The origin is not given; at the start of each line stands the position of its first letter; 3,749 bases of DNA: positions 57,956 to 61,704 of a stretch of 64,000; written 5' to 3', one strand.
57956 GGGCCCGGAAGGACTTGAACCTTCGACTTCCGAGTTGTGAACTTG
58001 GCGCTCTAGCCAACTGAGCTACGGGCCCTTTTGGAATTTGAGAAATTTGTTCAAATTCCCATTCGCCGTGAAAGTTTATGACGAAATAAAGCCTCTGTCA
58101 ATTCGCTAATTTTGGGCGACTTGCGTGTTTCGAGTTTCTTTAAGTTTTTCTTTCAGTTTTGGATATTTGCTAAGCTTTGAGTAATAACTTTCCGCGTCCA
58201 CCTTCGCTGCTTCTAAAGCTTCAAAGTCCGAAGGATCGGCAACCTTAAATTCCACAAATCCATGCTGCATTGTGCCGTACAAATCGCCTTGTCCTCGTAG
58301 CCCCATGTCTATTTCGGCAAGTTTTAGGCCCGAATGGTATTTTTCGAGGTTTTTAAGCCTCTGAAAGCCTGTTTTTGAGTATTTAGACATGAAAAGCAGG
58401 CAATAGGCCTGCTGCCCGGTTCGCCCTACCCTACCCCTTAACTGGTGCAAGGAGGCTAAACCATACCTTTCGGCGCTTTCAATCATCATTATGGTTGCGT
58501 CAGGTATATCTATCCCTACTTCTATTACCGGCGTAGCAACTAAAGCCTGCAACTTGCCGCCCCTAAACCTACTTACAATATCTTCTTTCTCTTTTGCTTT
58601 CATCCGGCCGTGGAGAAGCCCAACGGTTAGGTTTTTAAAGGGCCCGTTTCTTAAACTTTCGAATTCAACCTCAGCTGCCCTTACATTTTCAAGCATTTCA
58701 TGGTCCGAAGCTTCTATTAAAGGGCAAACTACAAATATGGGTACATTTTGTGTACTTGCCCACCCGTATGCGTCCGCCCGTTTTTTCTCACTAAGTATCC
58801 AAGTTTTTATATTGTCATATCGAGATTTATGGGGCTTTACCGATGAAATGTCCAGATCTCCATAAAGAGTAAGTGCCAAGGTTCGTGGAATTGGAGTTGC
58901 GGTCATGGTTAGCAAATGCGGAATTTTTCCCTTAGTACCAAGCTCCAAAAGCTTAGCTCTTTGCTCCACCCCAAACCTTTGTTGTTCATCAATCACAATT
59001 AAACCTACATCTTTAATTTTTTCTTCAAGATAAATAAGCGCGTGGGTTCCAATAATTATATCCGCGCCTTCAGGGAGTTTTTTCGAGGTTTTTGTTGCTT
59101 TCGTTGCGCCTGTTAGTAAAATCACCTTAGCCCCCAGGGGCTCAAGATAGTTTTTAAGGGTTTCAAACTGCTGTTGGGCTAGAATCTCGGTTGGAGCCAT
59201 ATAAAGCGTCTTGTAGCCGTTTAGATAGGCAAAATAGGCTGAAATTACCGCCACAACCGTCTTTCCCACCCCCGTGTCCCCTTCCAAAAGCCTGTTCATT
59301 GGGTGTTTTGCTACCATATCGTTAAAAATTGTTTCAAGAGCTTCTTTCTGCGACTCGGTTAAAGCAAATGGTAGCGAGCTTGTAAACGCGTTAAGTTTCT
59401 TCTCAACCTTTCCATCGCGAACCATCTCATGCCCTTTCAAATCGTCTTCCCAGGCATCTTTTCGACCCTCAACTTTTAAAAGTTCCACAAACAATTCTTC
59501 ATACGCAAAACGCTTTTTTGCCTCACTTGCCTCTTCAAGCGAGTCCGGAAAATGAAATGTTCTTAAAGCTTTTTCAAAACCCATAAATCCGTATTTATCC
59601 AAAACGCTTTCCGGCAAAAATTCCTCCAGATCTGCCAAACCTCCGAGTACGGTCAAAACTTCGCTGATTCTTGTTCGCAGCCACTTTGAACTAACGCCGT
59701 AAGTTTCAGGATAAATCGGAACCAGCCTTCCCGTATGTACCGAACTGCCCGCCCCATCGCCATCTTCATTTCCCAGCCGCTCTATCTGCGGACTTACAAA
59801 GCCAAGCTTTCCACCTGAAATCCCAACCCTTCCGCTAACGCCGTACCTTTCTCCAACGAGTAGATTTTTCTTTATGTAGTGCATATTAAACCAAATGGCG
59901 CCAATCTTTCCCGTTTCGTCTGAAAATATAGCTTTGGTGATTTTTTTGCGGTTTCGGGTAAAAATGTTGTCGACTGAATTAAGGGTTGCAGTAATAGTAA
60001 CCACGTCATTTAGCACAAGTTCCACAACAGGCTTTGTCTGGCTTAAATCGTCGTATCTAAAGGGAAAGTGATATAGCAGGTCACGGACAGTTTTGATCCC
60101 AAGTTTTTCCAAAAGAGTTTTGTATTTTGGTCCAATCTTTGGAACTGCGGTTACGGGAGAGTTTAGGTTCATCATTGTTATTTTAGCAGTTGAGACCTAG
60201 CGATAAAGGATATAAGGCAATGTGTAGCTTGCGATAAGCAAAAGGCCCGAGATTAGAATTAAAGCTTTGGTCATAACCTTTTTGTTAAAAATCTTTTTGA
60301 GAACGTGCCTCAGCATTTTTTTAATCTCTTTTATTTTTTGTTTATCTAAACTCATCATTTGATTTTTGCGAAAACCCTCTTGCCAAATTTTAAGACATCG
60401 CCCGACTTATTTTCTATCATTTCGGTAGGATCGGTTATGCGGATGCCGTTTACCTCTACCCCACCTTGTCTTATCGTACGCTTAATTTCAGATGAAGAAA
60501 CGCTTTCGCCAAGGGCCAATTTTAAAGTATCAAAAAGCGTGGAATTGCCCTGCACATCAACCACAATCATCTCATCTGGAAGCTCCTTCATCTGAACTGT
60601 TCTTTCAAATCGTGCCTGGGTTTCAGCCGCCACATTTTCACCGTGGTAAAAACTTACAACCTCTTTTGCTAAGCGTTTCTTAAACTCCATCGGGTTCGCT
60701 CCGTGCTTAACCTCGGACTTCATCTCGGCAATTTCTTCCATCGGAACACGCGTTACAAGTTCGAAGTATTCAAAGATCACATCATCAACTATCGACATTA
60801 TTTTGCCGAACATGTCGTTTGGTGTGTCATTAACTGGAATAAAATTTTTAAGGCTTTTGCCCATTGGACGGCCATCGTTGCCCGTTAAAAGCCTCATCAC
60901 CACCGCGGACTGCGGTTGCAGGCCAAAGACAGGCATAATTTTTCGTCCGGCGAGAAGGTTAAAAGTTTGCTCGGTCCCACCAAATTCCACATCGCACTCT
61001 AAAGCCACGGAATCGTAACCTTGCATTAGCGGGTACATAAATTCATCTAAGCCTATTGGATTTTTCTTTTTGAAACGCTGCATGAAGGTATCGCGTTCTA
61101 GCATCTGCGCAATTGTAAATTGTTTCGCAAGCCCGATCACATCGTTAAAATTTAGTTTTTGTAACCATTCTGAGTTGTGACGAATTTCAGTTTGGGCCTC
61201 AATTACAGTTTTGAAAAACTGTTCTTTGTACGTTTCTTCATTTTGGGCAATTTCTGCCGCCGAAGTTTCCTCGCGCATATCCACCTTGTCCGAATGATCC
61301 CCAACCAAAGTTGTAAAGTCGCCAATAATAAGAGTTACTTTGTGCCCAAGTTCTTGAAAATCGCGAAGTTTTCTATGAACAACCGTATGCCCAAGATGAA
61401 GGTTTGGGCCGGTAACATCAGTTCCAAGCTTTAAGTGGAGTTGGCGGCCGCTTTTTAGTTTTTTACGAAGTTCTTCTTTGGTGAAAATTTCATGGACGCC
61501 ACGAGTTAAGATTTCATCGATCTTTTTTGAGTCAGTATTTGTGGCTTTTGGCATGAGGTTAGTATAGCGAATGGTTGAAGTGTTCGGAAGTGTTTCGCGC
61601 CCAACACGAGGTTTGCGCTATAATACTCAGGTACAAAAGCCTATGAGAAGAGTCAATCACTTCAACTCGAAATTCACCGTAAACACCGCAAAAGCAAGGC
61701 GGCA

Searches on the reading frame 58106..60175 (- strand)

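Call 74: search_protein_families(library=pfam, proteins=[window:58106-60175:-], max_evalue=0.00001)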
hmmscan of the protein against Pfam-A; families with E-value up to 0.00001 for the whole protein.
window:58106-60175:- (689 aa): 6 families
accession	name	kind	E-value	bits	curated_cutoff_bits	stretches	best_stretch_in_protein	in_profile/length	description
PF00270.35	DEAD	-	3.3e-26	92.4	26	1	273-433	1-164/167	DEAD/DEAH box helicase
PF17191.10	RecG_wedge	-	1.2e-22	80.7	23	1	12-175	6-160/162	RecG wedge domain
PF00271.37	Helicase_C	-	4.2e-18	66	23.5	1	503-587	30-110/110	Helicase conserved C-terminal domain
PF04851.21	ResIII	-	1.8e-11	44.7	22.5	1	271-428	3-162/164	Type III restriction enzyme, res subunit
PF01336.31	tRNA_anti-codon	-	1e-07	32.2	27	1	59-131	1-72/75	OB-fold nucleic acid binding domain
PF22590.2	Cas3-like_C_2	-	7.1e-06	26.7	27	0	496-586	10-104/106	CRISPR-associated nuclease/helicase Cas3, C-terminal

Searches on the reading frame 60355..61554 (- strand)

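Call 74: search_protein_families(library=pfam, proteins=[window:60355-61554:-], max_evalue=0.00001)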
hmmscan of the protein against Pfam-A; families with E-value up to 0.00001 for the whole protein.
window:60355-61554:- (399 aa): 2 families
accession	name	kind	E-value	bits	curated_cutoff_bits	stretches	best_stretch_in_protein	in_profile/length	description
PF00579.31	tRNA-synt_1b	-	6.4e-65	219.8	21.1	1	36-319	3-290/292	tRNA synthetases class I (W and Y)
PF01479.30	S4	-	6.6e-06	26.2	22.8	0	347-380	9-42/48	S4 domain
